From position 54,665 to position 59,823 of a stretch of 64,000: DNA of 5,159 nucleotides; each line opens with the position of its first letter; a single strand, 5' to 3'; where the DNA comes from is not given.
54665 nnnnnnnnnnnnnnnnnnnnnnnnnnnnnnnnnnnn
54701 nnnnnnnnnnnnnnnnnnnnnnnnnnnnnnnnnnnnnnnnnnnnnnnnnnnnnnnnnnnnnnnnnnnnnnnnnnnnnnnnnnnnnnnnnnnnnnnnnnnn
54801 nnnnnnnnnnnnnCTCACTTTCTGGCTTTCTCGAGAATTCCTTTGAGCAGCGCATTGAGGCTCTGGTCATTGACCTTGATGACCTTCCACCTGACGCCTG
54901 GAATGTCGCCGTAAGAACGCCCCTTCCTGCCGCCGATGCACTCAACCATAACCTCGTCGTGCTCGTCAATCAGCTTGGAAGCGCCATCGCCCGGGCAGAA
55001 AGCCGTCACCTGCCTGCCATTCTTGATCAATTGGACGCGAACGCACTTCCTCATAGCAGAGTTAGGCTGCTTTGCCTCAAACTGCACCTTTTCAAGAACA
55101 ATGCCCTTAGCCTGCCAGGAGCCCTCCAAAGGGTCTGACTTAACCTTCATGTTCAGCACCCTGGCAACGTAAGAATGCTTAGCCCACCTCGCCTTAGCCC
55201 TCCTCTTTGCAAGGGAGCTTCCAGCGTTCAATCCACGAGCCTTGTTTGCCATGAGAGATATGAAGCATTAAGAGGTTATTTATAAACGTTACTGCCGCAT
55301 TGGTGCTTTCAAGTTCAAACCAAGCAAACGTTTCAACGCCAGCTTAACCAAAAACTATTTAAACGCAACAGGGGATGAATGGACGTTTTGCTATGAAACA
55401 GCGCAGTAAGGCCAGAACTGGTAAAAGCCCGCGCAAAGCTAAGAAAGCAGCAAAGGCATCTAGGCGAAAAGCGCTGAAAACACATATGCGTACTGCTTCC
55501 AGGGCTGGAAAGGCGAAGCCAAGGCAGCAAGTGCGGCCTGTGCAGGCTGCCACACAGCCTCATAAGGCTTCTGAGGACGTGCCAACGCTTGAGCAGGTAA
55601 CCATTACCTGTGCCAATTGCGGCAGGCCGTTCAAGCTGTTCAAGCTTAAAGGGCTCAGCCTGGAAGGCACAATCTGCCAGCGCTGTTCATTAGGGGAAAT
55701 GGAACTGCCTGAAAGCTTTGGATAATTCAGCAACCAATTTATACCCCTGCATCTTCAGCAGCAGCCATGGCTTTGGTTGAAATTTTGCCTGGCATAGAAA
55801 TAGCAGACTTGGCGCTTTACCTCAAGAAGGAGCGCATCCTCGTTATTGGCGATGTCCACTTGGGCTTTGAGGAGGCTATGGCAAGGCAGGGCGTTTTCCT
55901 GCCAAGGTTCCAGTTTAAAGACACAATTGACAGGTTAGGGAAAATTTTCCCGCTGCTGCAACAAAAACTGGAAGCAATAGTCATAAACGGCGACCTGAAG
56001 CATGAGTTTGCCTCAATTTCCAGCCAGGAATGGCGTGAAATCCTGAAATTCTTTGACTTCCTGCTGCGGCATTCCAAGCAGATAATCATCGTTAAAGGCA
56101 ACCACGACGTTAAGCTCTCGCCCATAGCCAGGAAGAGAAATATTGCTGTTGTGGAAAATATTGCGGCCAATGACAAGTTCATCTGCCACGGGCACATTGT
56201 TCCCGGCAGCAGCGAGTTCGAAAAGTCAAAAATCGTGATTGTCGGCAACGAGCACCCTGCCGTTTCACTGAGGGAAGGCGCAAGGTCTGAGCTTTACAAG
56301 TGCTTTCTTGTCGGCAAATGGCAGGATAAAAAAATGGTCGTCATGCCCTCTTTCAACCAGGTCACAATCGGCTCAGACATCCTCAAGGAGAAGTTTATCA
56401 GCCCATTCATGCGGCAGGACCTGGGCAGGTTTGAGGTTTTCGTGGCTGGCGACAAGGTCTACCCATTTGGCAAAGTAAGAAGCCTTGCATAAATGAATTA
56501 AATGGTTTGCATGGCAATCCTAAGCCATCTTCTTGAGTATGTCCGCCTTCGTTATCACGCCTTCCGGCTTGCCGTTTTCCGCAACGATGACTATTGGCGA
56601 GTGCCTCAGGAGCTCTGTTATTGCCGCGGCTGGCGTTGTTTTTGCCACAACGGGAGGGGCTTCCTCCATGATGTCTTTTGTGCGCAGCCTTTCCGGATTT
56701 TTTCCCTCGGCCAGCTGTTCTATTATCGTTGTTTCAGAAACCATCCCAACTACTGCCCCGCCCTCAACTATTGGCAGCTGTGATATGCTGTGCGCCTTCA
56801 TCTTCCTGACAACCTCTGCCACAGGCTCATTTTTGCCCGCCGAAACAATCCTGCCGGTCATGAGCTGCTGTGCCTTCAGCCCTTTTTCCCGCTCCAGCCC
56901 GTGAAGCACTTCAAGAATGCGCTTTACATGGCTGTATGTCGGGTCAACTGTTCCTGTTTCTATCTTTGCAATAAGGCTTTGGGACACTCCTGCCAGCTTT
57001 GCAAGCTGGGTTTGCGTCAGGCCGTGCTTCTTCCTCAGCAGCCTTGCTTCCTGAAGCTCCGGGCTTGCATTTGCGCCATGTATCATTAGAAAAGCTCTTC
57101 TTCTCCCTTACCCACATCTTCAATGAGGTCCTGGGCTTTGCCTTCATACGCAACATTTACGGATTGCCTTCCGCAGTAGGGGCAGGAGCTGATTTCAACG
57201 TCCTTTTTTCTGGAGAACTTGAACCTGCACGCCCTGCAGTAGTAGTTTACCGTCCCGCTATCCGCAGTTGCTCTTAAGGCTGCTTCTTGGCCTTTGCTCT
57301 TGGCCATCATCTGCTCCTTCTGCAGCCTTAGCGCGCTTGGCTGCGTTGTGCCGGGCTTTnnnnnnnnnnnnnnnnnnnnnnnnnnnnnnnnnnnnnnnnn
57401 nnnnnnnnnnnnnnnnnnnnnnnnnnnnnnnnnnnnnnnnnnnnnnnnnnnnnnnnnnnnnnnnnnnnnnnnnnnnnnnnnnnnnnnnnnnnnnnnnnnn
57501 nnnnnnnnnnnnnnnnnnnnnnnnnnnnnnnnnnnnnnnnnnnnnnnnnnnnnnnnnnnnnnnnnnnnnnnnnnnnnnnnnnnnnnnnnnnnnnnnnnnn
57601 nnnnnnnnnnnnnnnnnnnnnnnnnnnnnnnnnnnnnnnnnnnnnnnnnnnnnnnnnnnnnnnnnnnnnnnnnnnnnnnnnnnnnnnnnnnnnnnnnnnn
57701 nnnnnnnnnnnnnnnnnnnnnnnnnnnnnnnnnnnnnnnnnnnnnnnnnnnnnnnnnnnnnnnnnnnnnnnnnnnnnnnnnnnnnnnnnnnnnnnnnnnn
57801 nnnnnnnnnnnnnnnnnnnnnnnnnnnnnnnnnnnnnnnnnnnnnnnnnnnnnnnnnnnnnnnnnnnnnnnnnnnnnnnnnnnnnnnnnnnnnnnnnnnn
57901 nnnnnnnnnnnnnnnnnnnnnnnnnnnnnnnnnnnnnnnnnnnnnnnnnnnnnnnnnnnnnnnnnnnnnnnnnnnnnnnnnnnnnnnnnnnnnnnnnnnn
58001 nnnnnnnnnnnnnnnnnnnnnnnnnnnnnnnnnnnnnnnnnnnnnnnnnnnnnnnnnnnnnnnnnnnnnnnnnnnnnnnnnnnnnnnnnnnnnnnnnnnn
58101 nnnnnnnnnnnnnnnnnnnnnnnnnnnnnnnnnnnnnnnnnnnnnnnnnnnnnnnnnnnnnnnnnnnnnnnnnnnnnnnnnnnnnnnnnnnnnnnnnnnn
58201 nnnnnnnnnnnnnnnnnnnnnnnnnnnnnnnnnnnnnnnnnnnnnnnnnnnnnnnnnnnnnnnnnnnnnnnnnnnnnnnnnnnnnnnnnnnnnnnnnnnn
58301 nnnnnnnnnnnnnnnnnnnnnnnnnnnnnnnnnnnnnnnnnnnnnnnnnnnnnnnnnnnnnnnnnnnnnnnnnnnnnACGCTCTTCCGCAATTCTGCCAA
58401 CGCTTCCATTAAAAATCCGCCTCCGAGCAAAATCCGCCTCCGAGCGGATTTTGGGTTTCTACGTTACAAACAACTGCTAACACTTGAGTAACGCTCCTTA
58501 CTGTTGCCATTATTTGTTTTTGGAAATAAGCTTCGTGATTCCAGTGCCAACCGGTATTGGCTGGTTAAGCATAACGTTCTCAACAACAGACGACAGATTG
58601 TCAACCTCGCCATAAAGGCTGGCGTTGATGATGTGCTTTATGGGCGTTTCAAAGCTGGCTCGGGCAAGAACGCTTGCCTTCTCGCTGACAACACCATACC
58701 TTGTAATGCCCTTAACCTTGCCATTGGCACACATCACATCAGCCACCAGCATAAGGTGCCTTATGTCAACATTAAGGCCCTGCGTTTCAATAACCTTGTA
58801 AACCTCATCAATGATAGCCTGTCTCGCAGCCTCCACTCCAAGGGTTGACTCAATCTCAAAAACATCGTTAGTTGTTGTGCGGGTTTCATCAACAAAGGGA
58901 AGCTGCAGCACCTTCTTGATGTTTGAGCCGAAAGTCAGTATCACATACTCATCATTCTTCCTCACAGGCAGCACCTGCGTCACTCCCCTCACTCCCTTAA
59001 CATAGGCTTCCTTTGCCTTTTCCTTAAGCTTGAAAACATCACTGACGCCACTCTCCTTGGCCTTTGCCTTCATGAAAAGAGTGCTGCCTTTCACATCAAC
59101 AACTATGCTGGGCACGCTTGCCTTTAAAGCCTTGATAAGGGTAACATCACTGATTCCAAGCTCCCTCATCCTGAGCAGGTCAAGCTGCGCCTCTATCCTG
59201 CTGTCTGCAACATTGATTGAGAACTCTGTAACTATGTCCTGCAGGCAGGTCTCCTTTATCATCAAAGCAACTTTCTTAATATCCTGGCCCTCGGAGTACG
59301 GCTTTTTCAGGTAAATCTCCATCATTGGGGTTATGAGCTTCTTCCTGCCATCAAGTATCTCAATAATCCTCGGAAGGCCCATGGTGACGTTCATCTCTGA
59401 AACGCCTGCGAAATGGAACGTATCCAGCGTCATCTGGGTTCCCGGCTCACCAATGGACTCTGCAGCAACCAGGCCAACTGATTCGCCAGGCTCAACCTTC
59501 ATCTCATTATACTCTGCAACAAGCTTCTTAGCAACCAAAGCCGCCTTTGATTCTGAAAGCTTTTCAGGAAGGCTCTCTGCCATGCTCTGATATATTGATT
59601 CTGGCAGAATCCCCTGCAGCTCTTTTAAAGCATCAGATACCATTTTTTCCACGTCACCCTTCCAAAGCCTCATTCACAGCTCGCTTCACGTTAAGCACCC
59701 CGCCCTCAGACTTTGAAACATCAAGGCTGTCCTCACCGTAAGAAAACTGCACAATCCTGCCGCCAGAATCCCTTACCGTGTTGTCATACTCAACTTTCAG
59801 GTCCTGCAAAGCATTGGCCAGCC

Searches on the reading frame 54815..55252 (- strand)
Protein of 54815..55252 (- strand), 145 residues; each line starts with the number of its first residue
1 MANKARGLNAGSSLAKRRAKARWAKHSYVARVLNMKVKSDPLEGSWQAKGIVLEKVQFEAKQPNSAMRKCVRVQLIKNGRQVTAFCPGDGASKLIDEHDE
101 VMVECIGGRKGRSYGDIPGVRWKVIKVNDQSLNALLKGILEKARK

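Call 52: search_protein_families(library=pfam, max_evalue=0.01, proteins=[window:54815-55252:-])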
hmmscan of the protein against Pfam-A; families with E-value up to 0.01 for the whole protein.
window:54815-55252:- (145 aa): 1 family
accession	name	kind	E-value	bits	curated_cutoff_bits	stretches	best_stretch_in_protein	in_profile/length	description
PF00164.32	Ribosom_S12_S23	-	1.3e-41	141.2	22.3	1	36-144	2-109/110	Ribosomal protein S12/S23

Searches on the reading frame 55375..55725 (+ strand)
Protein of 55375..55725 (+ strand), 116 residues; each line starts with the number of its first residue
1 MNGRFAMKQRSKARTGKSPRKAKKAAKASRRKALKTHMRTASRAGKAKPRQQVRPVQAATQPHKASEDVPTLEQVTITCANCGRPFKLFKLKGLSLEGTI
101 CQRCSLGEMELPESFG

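Call 52: search_protein_families(library=pfam, max_evalue=0.01, proteins=[window:55375-55725:+])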
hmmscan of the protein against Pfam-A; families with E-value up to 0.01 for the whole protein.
window:55375-55725:+ (116 aa): 1 family
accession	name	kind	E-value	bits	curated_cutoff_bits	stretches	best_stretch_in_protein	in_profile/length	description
PF16000.10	CARMIL_C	-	0.0076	16.4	25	1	14-113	101-198/299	CARMIL C-terminus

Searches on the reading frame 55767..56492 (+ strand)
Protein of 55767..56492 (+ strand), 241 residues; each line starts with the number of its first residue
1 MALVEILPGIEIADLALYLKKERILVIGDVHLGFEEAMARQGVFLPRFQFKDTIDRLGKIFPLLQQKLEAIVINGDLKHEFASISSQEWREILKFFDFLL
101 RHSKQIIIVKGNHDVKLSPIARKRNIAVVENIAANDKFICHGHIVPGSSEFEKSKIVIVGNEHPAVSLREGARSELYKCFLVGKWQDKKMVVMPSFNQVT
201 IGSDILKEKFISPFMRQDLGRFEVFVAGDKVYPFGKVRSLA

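Call 52: search_protein_families(library=pfam, max_evalue=0.01, proteins=[window:55767-56492:+])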
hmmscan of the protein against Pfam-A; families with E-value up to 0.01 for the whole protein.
window:55767-56492:+ (241 aa): 2 families
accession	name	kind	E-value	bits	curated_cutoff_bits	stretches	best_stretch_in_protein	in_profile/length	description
PF00149.33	Metallophos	-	1.9e-10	41.9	21.5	1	23-143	2-116/191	Calcineurin-like phosphoesterase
PF12850.12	Metallophos_2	-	0.00051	20.5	27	1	23-166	2-120/154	Calcineurin-like phosphoesterase superfamily domain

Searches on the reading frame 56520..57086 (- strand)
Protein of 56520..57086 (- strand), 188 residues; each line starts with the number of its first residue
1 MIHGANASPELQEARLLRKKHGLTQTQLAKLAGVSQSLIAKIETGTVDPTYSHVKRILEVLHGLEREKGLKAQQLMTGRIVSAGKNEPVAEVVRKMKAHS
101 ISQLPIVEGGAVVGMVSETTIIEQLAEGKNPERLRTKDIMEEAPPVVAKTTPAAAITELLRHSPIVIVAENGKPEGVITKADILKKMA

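Call 53: search_protein_families(library=pfam, max_evalue=0.01, proteins=[window:56520-57086:-])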
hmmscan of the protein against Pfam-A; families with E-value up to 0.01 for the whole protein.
window:56520-57086:- (188 aa): 6 families
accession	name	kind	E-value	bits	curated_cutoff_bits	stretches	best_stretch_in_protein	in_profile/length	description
PF00571.33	CBS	-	2.1e-20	73.2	24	2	74-126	3-56/57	CBS domain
PF01381.28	HTH_3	-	7e-14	52.1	23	1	15-61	2-48/55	Helix-turn-helix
PF13560.12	HTH_31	-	2.9e-12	47.2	27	1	13-62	5-55/64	Helix-turn-helix domain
PF12844.13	HTH_19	-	1.4e-08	34.9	30.2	1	15-60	5-50/64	Helix-turn-helix domain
PF13443.12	HTH_26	-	0.00046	20.8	22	1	17-61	5-50/63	Cro/C1-type HTH DNA-binding domain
PF13744.12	HTH_37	-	0.0095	16.2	27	0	18-64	27-71/80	Helix-turn-helix domain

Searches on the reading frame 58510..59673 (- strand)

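Call 53: search_protein_families(library=pfam, max_evalue=0.01, proteins=[window:58510-59673:-])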
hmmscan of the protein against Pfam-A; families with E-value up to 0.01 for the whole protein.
window:58510-59673:- (387 aa): 2 families
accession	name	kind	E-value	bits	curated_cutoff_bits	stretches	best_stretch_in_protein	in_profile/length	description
PF04998.22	RNA_pol_Rpb1_5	-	1.5e-49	169.3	28.5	1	54-334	62-265/267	RNA polymerase Rpb1, domain 5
PF20984.2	PT26-6P_helical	-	0.00047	20.8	27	1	155-243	2-90/141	PT26-6P, helical domain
